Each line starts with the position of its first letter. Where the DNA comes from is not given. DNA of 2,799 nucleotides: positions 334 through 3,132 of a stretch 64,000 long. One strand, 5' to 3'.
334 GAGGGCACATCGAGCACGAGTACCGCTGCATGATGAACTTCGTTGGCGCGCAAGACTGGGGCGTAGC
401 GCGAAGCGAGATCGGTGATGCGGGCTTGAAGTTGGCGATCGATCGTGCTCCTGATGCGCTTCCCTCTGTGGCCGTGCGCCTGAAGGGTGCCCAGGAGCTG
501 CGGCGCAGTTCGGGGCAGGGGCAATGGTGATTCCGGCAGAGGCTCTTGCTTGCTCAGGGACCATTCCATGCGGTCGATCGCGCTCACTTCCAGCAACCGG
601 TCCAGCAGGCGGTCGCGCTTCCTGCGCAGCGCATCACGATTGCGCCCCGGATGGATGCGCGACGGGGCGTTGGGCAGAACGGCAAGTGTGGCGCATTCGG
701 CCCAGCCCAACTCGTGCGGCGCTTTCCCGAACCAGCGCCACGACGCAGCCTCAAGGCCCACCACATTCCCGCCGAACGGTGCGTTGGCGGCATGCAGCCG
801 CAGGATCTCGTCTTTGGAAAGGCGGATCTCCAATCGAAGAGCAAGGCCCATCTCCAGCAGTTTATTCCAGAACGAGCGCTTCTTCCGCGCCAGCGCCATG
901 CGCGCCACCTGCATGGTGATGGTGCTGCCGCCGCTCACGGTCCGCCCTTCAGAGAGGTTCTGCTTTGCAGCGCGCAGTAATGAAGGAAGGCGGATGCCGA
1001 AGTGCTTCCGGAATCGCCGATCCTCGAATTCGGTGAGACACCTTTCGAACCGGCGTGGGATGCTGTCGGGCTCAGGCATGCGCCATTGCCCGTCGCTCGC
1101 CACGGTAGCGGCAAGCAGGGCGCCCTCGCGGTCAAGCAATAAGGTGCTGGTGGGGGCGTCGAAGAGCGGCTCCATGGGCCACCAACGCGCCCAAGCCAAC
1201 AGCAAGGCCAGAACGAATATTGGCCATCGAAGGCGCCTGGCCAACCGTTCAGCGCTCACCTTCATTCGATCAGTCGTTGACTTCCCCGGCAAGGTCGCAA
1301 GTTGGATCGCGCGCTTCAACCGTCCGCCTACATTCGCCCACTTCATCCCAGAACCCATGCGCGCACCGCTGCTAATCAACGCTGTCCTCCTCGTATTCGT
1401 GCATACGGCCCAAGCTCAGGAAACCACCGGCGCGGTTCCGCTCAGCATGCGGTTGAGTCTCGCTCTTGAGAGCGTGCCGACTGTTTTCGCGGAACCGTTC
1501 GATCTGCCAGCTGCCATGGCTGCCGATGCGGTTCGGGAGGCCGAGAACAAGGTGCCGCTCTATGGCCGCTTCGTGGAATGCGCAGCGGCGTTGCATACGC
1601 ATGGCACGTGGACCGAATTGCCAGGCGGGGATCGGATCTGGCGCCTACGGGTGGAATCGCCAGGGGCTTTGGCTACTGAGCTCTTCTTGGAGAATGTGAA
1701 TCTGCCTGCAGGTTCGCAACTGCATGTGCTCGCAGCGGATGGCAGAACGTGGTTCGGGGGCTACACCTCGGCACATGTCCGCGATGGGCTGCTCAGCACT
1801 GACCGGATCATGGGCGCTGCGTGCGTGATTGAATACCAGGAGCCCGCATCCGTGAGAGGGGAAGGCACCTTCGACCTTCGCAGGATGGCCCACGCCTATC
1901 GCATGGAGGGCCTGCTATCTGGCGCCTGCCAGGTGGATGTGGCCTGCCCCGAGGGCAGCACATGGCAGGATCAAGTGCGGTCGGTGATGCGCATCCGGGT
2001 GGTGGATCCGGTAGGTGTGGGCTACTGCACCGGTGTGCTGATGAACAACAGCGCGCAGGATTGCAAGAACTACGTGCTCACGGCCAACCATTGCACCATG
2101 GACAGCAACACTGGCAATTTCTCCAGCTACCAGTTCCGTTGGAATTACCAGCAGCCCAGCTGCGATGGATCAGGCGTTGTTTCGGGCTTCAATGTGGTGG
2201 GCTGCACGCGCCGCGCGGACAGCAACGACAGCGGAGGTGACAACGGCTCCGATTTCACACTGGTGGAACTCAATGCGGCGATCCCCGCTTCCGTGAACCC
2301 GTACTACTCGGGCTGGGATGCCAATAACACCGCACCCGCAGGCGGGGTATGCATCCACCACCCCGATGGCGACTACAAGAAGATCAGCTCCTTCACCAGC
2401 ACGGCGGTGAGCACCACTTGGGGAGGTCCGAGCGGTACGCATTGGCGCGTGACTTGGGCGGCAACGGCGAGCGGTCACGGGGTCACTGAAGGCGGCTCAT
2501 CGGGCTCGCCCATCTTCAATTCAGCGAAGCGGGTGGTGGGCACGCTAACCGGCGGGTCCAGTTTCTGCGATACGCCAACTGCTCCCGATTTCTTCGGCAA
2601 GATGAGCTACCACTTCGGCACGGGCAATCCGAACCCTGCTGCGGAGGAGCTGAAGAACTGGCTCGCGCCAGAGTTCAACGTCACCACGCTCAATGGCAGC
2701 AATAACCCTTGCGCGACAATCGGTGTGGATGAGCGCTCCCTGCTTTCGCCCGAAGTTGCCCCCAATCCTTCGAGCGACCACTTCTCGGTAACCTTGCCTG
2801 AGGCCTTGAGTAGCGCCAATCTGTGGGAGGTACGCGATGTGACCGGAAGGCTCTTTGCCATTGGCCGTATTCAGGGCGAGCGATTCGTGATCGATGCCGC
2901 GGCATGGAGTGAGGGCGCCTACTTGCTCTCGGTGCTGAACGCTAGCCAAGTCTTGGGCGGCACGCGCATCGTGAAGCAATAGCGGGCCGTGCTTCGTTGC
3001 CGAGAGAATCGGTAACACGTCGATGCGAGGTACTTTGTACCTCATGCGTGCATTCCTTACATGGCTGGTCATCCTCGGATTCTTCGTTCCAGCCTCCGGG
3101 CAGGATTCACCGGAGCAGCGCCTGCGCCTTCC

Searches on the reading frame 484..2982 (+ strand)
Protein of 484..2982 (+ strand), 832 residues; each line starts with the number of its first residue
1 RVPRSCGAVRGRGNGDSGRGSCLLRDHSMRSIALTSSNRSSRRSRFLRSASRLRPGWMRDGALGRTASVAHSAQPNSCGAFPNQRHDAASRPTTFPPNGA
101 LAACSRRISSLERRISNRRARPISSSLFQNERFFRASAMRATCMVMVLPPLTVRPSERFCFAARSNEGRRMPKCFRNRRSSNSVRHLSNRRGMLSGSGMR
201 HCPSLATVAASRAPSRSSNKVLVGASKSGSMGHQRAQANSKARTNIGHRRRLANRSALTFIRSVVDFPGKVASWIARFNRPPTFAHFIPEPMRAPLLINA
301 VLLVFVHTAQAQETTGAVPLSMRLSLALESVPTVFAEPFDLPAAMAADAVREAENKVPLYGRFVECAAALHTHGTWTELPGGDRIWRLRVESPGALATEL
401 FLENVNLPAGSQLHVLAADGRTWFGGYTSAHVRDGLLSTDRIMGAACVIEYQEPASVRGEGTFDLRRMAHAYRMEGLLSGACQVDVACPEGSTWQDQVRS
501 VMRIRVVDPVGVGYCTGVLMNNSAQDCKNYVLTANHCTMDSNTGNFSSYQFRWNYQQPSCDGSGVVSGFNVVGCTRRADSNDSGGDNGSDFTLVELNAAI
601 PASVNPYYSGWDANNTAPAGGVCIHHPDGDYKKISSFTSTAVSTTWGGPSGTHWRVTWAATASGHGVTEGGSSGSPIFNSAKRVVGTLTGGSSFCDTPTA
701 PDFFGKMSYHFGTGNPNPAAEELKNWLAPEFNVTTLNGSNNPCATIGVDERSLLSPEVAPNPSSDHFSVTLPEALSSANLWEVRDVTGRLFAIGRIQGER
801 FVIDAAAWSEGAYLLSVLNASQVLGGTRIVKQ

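Call 20: search_protein_families(library=pfam, max_evalue=0.001, proteins=[window:484-2982:+])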
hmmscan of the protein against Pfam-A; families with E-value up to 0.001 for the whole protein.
window:484-2982:+ (832 aa): 2 families
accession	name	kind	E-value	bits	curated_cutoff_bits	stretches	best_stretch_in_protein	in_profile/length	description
PF13365.12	Trypsin_2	-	3e-08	35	27.6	1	515-686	1-143/144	Trypsin-like peptidase domain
PF00089.32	Trypsin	-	3.7e-05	24.1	20.6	1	514-708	26-214/220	Trypsin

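Call 52: search_protein_families(library=ncbifam, max_evalue=0.01, proteins=[window:484-2982:+])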
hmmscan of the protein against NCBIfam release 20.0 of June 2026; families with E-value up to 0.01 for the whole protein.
window:484-2982:+ (832 aa): 0 families
